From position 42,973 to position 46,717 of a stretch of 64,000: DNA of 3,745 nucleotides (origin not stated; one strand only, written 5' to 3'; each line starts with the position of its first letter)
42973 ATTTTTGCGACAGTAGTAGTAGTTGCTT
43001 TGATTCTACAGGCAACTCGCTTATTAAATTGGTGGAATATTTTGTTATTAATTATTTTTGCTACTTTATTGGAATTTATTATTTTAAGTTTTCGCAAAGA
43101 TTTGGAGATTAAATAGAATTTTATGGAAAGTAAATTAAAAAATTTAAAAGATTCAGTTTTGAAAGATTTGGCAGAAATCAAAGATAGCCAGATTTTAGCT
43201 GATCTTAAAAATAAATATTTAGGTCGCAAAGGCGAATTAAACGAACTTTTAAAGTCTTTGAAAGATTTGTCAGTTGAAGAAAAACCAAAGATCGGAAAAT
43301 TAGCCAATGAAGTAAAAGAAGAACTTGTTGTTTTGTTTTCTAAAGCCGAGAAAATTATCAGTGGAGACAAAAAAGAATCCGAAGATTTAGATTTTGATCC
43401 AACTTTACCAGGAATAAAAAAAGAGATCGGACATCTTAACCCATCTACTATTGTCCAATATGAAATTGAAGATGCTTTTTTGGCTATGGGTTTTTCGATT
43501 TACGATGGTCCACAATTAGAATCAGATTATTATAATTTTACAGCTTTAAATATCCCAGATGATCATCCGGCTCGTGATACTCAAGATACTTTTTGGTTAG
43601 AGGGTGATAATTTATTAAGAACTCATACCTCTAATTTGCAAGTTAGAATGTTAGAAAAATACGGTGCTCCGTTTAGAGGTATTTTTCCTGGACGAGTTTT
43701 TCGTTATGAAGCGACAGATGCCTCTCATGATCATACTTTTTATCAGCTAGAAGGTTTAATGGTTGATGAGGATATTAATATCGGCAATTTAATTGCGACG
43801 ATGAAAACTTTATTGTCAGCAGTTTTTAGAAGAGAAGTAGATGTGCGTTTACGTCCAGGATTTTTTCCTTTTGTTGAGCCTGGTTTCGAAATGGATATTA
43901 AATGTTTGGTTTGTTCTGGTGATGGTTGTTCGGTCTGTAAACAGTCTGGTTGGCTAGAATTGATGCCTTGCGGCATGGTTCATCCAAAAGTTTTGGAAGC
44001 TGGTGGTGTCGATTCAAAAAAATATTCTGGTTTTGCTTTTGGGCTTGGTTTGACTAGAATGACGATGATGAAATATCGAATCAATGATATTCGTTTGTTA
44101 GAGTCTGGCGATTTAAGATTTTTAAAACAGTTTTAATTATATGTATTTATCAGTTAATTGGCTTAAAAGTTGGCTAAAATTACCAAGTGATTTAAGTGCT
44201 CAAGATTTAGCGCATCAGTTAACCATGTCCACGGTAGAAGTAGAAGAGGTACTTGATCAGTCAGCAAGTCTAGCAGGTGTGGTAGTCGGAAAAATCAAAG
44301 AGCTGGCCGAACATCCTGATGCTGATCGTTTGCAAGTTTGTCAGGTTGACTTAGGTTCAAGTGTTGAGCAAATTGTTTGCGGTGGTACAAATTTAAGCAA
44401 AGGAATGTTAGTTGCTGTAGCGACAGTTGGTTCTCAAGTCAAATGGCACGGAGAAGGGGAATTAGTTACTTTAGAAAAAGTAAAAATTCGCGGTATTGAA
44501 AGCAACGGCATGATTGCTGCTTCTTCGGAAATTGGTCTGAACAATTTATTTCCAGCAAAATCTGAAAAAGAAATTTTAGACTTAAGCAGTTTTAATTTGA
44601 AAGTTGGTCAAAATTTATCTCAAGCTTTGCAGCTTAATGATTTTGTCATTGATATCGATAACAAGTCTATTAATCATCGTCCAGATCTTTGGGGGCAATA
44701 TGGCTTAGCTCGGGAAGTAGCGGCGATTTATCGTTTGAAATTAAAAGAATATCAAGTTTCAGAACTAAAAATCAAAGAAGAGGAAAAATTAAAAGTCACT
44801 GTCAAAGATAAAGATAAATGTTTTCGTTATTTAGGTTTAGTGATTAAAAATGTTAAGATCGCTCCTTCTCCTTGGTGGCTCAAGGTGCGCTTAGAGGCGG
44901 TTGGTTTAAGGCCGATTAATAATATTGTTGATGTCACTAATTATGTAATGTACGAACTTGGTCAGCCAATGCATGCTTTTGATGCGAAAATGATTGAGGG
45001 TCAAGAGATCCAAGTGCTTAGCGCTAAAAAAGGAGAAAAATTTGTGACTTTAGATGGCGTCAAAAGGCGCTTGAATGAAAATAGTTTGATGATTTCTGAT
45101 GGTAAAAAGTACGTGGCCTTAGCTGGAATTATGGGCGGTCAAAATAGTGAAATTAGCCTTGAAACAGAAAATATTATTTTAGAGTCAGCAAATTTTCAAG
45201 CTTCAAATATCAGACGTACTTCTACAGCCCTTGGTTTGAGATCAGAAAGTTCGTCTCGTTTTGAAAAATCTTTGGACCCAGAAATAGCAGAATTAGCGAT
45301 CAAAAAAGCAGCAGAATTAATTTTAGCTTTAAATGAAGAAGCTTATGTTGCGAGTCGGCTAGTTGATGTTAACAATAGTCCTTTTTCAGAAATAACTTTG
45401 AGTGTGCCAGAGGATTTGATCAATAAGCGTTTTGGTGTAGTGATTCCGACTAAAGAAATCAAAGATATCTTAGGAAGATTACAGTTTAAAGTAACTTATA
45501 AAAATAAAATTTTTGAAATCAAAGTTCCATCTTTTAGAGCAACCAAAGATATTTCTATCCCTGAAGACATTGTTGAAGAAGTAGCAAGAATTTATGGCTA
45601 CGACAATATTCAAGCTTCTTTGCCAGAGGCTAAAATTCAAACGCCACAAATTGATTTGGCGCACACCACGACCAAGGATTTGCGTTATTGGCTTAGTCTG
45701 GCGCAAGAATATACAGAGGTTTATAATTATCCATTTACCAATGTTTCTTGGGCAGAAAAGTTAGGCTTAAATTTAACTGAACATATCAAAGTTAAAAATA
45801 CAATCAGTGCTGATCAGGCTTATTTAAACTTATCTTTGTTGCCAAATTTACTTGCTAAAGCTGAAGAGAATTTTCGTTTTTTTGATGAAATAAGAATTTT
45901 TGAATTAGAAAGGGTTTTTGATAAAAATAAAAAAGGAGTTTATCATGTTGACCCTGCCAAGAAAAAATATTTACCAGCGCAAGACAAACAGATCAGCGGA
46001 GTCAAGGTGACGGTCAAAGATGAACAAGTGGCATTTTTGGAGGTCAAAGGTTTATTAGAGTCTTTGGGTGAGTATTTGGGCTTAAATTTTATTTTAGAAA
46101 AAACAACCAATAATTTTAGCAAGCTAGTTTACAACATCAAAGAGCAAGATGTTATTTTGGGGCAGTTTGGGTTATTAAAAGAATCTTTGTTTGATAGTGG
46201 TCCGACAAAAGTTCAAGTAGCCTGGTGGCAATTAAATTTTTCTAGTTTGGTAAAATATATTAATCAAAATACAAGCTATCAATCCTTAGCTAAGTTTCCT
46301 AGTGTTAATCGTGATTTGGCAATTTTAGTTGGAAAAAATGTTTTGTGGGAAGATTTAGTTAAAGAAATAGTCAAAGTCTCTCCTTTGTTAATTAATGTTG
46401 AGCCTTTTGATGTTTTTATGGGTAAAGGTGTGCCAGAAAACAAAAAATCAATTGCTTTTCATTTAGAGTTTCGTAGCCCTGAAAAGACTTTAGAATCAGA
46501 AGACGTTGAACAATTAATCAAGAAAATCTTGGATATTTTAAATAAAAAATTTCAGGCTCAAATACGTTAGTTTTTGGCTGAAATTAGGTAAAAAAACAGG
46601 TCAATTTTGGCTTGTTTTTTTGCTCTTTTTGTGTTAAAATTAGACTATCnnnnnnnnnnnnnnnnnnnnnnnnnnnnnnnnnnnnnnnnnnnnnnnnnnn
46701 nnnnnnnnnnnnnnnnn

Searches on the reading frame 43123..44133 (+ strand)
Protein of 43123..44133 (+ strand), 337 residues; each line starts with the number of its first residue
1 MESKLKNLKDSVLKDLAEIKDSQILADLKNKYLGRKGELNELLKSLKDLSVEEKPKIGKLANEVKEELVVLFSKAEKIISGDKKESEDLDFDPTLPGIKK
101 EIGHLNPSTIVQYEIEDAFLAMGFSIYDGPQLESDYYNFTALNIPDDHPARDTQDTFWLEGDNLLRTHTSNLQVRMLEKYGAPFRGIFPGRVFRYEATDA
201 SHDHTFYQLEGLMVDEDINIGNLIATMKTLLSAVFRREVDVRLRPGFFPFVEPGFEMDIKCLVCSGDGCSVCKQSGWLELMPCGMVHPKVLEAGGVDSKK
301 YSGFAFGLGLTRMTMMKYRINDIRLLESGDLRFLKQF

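Call 16: search_protein_families(library=pfam, proteins=[window:43123-44133:+], max_evalue=0.001)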
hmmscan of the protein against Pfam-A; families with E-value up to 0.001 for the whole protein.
window:43123-44133:+ (337 aa): 2 families
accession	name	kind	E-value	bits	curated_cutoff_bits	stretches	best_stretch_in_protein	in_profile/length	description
PF01409.25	tRNA-synt_2d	-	4.2e-87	292.1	19.8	1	91-337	2-246/246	tRNA synthetases class II core domain (F)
PF02912.23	Phe_tRNA-synt_N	-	1.2e-16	60.8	22.3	1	21-79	2-60/69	Aminoacyl tRNA synthetase class II, N-terminal domain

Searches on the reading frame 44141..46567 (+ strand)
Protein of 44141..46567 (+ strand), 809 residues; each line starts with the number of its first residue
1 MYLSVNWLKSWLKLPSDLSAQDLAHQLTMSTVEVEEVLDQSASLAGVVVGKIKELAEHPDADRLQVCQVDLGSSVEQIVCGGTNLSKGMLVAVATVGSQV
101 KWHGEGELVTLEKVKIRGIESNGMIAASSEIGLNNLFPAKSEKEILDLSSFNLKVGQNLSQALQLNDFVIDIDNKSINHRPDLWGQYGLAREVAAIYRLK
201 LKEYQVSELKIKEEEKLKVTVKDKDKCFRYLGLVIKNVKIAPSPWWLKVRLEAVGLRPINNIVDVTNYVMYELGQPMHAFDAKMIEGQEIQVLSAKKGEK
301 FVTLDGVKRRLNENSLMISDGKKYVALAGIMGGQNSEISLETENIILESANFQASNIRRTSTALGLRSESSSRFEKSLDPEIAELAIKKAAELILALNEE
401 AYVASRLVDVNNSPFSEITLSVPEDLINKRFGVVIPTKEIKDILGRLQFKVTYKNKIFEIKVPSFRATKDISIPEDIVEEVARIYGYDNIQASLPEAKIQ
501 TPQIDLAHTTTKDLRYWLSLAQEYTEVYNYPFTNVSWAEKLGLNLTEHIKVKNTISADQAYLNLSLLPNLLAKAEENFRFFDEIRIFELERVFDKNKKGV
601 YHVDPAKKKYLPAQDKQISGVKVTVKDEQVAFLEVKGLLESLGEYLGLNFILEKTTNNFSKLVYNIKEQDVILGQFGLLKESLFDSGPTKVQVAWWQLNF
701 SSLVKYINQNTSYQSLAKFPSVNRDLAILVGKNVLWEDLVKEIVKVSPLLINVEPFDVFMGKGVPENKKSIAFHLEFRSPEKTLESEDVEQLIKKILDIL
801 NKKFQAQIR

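Call 16: search_protein_families(library=pfam, proteins=[window:44141-46567:+], max_evalue=0.001)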
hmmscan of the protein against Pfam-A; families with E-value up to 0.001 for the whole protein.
window:44141-46567:+ (809 aa): 5 families
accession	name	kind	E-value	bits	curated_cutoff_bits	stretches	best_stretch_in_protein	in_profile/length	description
PF03483.22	B3_4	-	1e-67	227.5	29.3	1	226-397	1-172/174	B3/4 domain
PF03147.19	FDX-ACB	-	3e-26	92.1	31.1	1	718-809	2-94/94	Ferredoxin-fold anticodon binding domain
PF17759.6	tRNA_synthFbeta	-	1.3e-21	77.5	22.4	1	490-681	1-195/214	Phenylalanyl tRNA synthetase beta chain CLM domain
PF03484.21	B5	-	1.5e-19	70.4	28.6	1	422-487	3-67/67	tRNA synthetase B5 domain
PF01588.26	tRNA_bind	-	2.5e-15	56.8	27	1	47-138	1-84/96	Putative tRNA binding domain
